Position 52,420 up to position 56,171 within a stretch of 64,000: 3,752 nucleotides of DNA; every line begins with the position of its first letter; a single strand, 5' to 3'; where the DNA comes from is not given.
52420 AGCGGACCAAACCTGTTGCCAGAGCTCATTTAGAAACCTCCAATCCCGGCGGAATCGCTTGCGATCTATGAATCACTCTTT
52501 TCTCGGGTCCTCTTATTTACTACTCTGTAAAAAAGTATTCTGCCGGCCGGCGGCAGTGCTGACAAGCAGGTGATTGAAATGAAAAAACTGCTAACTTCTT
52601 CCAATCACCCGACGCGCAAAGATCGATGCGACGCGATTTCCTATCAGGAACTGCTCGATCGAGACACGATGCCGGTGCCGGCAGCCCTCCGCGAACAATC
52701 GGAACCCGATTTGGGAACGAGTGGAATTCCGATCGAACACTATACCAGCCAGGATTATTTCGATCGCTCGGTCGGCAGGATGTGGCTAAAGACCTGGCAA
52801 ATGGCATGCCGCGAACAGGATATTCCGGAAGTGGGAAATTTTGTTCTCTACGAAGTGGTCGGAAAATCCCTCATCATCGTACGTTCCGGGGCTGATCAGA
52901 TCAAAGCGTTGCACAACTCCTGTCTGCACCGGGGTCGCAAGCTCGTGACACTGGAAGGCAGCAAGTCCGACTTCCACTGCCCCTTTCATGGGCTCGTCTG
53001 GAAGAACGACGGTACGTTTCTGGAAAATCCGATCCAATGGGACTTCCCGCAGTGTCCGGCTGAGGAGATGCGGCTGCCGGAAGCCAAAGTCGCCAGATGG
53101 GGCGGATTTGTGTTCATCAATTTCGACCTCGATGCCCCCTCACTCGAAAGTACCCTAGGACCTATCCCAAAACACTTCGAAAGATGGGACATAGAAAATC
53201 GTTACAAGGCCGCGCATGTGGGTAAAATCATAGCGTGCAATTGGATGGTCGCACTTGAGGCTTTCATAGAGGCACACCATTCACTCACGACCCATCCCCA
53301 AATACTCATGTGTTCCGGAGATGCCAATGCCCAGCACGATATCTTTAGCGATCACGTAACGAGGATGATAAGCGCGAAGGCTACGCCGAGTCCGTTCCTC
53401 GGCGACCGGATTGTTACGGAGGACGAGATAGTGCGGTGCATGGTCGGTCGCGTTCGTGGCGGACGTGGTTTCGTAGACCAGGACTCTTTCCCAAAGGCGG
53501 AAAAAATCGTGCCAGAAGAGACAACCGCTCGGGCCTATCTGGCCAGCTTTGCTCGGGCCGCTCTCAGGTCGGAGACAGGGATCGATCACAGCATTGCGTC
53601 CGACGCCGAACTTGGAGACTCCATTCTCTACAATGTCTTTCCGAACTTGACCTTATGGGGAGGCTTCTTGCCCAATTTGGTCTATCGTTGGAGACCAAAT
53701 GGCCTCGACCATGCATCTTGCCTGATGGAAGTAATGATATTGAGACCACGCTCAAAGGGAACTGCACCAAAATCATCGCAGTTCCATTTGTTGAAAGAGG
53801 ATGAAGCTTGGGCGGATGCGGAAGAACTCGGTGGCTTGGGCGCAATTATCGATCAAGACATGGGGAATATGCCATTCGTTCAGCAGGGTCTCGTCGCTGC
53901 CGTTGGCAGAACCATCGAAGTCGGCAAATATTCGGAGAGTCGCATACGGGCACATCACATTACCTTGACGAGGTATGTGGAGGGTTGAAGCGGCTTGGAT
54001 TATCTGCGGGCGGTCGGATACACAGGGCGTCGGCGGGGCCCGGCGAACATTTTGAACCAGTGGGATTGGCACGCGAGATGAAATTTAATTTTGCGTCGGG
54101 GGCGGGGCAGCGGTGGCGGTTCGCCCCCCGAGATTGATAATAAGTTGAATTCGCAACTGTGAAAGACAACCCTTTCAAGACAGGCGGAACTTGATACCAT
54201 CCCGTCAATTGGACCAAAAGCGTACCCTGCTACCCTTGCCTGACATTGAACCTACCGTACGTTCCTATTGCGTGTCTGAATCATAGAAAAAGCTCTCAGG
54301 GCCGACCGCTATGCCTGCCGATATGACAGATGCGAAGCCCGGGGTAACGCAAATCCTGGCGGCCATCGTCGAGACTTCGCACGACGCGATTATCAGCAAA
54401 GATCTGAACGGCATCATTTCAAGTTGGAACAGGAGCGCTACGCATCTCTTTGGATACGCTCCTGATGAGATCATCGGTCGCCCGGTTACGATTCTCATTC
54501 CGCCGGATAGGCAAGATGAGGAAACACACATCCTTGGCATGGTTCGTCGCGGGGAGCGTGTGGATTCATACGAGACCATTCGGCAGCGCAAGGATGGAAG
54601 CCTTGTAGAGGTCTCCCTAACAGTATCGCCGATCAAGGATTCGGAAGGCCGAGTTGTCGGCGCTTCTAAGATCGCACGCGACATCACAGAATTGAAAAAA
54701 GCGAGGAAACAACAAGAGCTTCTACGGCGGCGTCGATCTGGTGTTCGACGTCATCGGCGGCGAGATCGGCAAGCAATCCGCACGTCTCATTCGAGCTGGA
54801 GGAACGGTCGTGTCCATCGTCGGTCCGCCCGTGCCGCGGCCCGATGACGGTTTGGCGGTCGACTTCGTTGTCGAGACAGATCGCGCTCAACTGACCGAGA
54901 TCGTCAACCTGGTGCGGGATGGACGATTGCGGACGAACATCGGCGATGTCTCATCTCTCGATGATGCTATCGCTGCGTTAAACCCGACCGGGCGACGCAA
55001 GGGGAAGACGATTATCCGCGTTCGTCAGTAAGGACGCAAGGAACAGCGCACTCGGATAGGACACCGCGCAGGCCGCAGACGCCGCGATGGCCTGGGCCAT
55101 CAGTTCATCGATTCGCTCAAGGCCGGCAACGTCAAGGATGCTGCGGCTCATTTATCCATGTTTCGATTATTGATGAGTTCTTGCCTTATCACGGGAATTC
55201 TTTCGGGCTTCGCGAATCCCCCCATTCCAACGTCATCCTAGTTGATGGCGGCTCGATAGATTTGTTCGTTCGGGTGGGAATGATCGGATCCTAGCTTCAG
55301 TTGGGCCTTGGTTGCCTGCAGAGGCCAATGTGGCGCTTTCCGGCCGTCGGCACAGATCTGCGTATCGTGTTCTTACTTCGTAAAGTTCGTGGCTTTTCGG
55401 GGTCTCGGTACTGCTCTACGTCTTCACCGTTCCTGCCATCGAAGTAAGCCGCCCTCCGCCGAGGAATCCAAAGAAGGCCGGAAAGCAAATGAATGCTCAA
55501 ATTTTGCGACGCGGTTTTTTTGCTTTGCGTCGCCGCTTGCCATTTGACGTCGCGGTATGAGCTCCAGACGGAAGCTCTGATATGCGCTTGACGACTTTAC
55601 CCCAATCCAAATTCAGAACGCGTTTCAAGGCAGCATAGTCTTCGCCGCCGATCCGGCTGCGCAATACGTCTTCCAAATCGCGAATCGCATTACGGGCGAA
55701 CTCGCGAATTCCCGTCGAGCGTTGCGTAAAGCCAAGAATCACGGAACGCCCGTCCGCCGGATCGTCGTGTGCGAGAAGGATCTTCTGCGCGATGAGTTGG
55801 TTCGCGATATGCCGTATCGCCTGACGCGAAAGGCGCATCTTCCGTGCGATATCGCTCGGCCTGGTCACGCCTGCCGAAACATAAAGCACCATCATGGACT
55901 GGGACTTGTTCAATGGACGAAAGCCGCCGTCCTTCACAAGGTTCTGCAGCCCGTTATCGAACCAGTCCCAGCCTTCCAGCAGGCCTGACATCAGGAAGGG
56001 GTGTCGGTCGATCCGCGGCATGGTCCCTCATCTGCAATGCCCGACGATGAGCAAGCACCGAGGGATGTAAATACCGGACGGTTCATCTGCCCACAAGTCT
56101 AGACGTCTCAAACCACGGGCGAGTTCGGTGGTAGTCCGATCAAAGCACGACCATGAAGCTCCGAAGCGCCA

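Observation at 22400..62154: Three stacked TonB-receptor-anchored oxidative utilization cassettes, each with a private regulator and operator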

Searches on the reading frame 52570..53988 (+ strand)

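Call 9: search_protein_families(library=pfam, proteins=[window:52570-53988:+], max_evalue=0.00001)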
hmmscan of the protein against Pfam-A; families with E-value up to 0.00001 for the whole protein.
window:52570-53988:+ (472 aa): 2 families
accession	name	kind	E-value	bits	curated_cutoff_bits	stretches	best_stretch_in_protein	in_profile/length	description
PF00355.32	Rieske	-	9.6e-14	51.5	20.3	1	75-156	1-81/88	Rieske [2Fe-2S] domain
PF00848.25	Ring_hydroxyl_A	-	2.2e-12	47.8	24.9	1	203-471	7-207/208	Ring hydroxylating alpha subunit (catalytic domain)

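Call 39: search_protein_families(library=ncbifam, proteins=[window:52570-53988:+], max_evalue=0.00001)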
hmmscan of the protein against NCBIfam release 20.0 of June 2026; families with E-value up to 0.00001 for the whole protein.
window:52570-53988:+ (472 aa): 5 families
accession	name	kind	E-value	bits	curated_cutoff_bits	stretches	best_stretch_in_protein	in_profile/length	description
NF058607.1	GlBtMonoOxGbcA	equivalog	2.8e-27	95.2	670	1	52-249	32-229/420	glycine betaine monooxygenase oxygenase subunit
TIGR03228.1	anthran_1_2_A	equivalog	1e-19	70.6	671.9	1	49-197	12-163/438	anthranilate 1,2-dioxygenase large subunit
NF042946.1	3PPDioc_HcaE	equivalog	9.2e-19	67.8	830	1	56-254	19-229/450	3-phenylpropionate/cinnamic acid dioxygenase subunit alpha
TIGR03229.1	benzo_1_2_benA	equivalog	3.8e-14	52.4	780.95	1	49-198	12-167/433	benzoate 1,2-dioxygenase large subunit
NF041684.1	ant_diox_AndAc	equivalog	9.9e-10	37.6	750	1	49-237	19-217/418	anthranilate 1,2-dioxygenase large subunit AndAc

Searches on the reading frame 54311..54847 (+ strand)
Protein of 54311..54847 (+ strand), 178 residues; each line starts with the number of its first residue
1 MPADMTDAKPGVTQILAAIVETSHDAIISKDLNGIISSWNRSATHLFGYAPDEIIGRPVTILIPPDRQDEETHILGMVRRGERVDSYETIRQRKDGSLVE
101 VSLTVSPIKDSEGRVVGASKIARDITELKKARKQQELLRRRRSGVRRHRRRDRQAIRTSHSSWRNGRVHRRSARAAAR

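Call 9: search_protein_families(library=pfam, proteins=[window:54311-54847:+], max_evalue=0.00001)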
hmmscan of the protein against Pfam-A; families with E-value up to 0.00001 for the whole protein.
window:54311-54847:+ (178 aa): 6 families
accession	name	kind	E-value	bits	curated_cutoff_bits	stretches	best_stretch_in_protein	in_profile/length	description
PF00989.32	PAS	-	6.9e-21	74.8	22.6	1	16-125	3-113/113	PAS fold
PF13426.13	PAS_9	-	8.1e-20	71.5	27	1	25-127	2-103/103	PAS domain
PF08448.16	PAS_4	-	3e-16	60.1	23.1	1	21-129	2-109/110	PAS fold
PF08447.18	PAS_3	-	3.1e-09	37.4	25.6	1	38-120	3-87/89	PAS fold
PF13596.12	PAS_10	-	4e-06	27.9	22.1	0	31-126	16-106/106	PAS domain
PF13188.13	PAS_8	-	8.7e-06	25.9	21.8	0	16-69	3-57/65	PAS domain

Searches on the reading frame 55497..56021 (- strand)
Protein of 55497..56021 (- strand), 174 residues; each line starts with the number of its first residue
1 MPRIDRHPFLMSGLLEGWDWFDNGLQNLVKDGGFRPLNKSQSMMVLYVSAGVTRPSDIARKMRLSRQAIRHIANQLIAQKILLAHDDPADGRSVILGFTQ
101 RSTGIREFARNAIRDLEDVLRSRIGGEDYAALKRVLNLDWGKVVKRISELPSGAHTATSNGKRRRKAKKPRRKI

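Call 9: search_protein_families(library=pfam, proteins=[window:55497-56021:-], max_evalue=0.00001)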
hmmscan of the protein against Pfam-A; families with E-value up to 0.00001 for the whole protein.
window:55497-56021:- (174 aa): 0 families

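Call 10: search_protein_families(library=pfam, proteins=[window:55497-56021:-], max_evalue=0.1)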
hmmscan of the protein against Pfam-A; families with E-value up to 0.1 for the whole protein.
window:55497-56021:- (174 aa): 5 families
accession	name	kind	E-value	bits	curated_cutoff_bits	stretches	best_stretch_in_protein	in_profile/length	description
PF12802.13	MarR_2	-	5.1e-05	23.8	27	1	44-93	10-61/61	MarR family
PF13551.12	HTH_29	-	0.0075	16.8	28.1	1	44-75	4-35/64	Winged helix-turn helix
PF01047.28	MarR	-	0.07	13.5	24.6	0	53-94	18-59/59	MarR family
PF13518.12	HTH_28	-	0.076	13.6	25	1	44-79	5-39/52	Helix-turn-helix domain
PF07775.16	PaRep2b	-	0.078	11.9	20.4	0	107-137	340-370/512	PaRep2b protein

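Call 39: search_protein_families(library=ncbifam, proteins=[window:55497-56021:-], max_evalue=0.00001)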
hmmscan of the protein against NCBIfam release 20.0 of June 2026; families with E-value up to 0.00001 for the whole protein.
window:55497-56021:- (174 aa): 1 family
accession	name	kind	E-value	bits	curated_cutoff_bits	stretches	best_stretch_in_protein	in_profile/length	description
NF053777.1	Saro0803TransReg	equivalog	3.4e-07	30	200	1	55-136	54-135/140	Saro_0803 family transcriptional regulator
